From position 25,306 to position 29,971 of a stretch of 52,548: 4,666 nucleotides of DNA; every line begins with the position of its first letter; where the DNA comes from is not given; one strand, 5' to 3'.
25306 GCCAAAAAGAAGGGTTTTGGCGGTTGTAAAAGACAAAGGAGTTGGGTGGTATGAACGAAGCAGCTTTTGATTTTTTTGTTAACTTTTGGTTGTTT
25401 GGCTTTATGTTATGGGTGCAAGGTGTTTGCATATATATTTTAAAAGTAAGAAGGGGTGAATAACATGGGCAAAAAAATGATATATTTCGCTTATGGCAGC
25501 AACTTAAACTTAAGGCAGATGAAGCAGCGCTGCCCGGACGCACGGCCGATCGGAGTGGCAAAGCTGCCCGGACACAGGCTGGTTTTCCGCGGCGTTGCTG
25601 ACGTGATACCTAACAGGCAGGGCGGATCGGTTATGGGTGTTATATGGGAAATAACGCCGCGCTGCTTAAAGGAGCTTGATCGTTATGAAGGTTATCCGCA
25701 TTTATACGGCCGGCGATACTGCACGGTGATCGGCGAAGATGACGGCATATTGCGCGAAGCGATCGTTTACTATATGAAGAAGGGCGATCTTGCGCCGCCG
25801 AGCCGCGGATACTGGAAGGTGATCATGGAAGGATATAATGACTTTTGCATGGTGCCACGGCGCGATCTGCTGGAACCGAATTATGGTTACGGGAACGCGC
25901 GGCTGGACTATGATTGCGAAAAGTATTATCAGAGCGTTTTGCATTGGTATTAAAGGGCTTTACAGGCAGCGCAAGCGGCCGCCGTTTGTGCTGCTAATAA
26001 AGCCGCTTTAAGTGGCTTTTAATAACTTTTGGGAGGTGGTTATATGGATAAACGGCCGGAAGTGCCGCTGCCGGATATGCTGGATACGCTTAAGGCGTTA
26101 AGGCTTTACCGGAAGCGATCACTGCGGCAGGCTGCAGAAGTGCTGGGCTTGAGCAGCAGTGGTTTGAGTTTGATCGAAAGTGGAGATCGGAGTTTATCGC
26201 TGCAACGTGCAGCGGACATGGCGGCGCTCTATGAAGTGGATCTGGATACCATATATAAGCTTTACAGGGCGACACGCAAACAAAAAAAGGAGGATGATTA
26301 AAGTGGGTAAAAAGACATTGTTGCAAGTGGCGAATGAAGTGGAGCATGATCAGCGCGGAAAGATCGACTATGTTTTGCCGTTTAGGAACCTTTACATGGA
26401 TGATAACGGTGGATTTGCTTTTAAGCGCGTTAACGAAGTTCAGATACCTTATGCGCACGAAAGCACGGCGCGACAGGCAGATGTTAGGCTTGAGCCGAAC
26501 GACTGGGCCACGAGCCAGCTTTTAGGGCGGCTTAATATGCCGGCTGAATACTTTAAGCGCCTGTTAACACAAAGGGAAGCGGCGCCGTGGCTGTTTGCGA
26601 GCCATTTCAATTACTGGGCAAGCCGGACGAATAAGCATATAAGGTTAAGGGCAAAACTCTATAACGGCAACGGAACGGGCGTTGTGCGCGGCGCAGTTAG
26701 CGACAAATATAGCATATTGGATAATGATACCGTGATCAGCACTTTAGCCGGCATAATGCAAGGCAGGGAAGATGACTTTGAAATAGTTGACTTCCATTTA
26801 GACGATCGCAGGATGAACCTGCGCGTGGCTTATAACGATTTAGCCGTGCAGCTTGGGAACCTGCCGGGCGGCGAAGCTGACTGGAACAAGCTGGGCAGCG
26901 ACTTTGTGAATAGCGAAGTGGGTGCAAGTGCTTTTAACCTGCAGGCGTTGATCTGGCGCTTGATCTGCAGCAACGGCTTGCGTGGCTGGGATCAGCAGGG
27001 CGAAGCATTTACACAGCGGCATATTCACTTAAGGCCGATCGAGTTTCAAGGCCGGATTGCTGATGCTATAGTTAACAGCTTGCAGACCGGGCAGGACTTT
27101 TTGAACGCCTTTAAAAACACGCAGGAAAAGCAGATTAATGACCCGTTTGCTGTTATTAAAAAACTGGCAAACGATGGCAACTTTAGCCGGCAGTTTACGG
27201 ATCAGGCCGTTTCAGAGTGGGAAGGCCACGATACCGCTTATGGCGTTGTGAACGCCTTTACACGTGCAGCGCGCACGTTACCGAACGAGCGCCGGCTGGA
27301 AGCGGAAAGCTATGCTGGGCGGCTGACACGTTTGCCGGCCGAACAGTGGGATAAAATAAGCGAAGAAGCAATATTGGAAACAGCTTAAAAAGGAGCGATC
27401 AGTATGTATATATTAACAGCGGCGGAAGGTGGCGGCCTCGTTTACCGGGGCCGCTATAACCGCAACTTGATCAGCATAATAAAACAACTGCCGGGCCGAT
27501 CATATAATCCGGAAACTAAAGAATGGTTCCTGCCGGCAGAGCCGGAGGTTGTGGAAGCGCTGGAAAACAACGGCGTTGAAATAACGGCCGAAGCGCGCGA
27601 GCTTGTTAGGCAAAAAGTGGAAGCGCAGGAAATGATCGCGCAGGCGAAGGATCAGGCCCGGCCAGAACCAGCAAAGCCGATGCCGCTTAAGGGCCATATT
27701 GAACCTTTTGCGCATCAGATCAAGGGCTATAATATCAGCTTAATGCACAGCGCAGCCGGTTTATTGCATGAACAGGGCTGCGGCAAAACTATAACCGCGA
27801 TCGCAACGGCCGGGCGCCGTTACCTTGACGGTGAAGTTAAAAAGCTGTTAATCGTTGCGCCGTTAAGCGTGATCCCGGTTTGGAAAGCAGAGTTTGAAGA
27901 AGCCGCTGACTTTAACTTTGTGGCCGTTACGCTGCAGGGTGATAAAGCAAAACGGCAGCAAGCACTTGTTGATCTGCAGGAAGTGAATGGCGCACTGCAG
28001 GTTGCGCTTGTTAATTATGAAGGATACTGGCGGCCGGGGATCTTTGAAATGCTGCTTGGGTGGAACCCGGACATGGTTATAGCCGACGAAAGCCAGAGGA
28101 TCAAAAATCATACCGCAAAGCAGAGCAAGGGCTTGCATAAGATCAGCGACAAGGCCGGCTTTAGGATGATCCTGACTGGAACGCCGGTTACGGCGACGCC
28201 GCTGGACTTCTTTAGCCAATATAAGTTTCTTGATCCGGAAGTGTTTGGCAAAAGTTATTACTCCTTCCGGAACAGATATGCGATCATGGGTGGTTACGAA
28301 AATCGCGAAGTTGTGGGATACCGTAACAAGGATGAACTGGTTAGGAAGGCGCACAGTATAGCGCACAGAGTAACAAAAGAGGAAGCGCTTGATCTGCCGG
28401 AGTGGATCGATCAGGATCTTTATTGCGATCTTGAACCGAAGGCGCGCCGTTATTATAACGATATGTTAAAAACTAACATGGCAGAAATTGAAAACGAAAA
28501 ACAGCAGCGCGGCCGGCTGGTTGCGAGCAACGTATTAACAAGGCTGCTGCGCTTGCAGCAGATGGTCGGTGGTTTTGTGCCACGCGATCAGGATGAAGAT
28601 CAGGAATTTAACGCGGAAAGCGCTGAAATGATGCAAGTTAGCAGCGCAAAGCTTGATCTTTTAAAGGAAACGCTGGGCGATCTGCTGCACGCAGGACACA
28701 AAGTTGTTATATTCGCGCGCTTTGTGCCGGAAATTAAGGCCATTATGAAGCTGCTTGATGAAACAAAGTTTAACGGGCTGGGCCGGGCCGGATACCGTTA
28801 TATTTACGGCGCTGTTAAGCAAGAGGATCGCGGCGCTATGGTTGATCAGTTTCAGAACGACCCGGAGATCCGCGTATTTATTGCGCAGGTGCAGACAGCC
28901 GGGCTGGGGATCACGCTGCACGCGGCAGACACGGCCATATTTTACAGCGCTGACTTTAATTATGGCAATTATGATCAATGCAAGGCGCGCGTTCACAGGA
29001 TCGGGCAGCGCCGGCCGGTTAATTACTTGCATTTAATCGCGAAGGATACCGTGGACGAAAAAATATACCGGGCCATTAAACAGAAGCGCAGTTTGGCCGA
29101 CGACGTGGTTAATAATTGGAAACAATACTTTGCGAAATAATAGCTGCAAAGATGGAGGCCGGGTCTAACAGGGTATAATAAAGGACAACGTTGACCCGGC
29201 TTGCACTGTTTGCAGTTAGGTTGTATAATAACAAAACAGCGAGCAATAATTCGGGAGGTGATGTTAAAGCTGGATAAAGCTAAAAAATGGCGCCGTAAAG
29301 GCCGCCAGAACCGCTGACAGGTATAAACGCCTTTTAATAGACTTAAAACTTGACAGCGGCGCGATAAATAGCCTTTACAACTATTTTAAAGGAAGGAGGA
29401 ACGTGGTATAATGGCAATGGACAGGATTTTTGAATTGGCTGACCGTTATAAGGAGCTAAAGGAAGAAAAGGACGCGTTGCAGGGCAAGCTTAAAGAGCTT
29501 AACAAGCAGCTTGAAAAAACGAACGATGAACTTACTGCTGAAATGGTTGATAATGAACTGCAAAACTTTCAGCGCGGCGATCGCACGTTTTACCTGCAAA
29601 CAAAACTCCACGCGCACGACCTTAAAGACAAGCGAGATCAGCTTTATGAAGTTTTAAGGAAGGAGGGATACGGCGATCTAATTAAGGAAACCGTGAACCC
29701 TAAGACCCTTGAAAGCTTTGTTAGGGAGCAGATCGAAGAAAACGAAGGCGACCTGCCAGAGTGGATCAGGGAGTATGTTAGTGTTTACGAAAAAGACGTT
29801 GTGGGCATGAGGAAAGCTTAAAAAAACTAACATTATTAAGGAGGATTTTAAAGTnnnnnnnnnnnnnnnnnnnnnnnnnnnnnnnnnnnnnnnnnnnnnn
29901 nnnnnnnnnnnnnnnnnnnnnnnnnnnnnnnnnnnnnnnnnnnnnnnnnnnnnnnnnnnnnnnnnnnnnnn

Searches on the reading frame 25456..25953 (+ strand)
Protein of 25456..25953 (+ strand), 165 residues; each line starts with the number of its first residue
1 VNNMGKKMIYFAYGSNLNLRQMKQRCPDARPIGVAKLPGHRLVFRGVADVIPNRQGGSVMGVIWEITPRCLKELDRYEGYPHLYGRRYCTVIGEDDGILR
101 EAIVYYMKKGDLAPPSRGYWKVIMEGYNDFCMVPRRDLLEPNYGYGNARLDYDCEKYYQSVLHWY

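Call 23: search_protein_families(library=pfam, proteins=[window:25456-25953:+], max_evalue=0.01)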
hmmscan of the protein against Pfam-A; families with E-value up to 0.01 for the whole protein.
window:25456-25953:+ (165 aa): 2 families
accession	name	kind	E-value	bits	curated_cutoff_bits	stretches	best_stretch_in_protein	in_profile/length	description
PF06094.17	GGACT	-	2.8e-15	57.4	22.8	1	10-121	1-119/120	Gamma-glutamyl cyclotransferase, AIG2-like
PF13772.11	AIG2_2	-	1.6e-08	35.3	27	1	58-126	1-69/83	AIG2-like family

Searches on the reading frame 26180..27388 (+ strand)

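Call 23: search_protein_families(library=pfam, proteins=[window:26180-27388:+], max_evalue=0.01)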
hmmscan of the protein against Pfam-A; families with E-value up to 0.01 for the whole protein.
window:26180-27388:+ (402 aa): 1 family
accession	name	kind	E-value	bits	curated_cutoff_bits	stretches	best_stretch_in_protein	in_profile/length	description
PF06067.16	DUF932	-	1.6e-05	25.2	23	1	171-361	3-203/227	Domain of unknown function (DUF932)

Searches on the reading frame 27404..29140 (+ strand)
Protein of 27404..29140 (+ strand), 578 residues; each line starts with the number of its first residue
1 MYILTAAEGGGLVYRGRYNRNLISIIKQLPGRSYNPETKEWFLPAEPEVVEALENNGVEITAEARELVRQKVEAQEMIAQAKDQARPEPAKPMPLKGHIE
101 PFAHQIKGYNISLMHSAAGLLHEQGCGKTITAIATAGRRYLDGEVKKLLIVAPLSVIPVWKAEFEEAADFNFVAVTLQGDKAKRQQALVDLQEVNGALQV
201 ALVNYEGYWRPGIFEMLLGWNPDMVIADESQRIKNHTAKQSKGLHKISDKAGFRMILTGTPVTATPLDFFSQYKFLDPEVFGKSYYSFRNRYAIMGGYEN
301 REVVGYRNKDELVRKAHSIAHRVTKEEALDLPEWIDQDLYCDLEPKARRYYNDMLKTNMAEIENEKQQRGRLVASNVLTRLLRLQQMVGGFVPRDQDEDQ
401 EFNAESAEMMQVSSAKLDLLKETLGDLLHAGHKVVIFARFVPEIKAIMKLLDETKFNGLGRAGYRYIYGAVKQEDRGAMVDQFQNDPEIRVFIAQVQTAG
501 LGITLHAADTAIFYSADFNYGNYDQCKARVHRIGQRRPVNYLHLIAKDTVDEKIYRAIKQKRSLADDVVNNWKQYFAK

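Call 23: search_protein_families(library=pfam, proteins=[window:27404-29140:+], max_evalue=0.01)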
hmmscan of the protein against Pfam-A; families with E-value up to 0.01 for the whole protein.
window:27404-29140:+ (578 aa): 5 families
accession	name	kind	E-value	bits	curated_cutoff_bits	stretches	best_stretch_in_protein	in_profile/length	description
PF00176.29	SNF2-rel_dom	-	4e-29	102.1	24.9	1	118-387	19-284/290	SNF2-related domain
PF00271.37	Helicase_C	-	1.1e-16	61.5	23.5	1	416-534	2-110/110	Helicase conserved C-terminal domain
PF04851.21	ResIII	-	3e-06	27.7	22.5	1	119-261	27-162/164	Type III restriction enzyme, res subunit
PF07443.18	HARP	-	4.3e-06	26.6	25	1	18-41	7-30/55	HepA-related protein (HARP)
PF16203.11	ERCC3_RAD25_C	-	0.0042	16.9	27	1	465-534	83-149/248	ERCC3/RAD25/XPB C-terminal helicase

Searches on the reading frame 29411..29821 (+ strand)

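Call 73: search_protein_families(library=pfam, proteins=[window:29411-29821:+], max_evalue=0.01)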
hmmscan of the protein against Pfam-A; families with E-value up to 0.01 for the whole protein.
window:29411-29821:+ (136 aa): 10 families
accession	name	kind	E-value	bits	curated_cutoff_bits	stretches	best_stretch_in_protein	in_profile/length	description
PF23984.1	DUF7307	-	1.6e-39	135.2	27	1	5-135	1-129/129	Pam3 gp33-like protein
PF04108.17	ATG17_like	-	0.00063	19.8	43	1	8-122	53-128/355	Autophagy protein ATG17-like domain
PF09074.15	Mer2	-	0.0017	18.7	27.7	1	15-124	41-148/193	Mer2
PF18719.7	ArlS_N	-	0.0031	18.2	27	1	16-69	6-44/140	ArlS sensor domain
PF06005.17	ZapB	-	0.0076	17.1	31.5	1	2-42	16-56/71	Cell division protein ZapB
PF06810.17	Phage_scaffold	-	0.0082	16.6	35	1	6-52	29-79/170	Phage capsid assembly scaffolding protein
PF18265.6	Nas2_N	-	0.0084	16.5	23.2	0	14-49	2-37/79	Nas2 N_terminal domain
PF22709.1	Mu_Gam-Sipho_Gp157-TOTE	-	0.0088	16.4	27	0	8-41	3-36/63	Mu Gam/Sipho_Gp157-like domain of the TOTE conflict systems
PF14362.11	DUF4407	-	0.0097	15.7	31.3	0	10-79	133-204/297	Domain of unknown function (DUF4407)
PF16740.10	SKA2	-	0.0098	16.1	30.1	0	7-49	41-83/110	Spindle and kinetochore-associated protein 2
